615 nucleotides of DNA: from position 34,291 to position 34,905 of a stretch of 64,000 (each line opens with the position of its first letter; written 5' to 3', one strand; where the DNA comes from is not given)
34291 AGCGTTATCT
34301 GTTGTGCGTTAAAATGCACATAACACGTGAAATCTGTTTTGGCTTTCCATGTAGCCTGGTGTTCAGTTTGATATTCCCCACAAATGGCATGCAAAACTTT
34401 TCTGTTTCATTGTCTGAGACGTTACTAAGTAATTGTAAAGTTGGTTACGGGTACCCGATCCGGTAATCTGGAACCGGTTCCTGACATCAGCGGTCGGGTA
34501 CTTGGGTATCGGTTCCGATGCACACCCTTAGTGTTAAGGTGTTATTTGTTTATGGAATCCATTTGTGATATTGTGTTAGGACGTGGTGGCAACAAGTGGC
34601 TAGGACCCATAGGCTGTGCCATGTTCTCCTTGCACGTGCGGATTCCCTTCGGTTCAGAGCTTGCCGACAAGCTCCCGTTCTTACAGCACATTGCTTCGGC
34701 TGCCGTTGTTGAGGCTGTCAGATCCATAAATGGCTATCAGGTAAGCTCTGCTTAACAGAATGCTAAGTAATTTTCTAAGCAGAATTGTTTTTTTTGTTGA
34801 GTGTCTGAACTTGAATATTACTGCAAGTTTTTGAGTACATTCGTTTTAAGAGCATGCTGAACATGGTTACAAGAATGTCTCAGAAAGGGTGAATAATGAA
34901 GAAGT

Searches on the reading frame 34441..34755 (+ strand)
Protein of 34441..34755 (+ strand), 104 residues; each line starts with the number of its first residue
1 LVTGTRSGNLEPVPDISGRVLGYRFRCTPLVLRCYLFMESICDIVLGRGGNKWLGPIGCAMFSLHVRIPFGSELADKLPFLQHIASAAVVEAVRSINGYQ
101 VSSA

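Call 4: search_protein_families(library=pfam, proteins=[window:34441-34755:+], max_evalue=0.01)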
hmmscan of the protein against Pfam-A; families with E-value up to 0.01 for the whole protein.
window:34441-34755:+ (104 aa): 1 family
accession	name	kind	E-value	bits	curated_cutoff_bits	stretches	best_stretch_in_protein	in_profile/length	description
PF03099.24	BPL_LplA_LipB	-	6.6e-06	26.5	21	1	47-100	37-94/133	Biotin/lipoate A/B protein ligase family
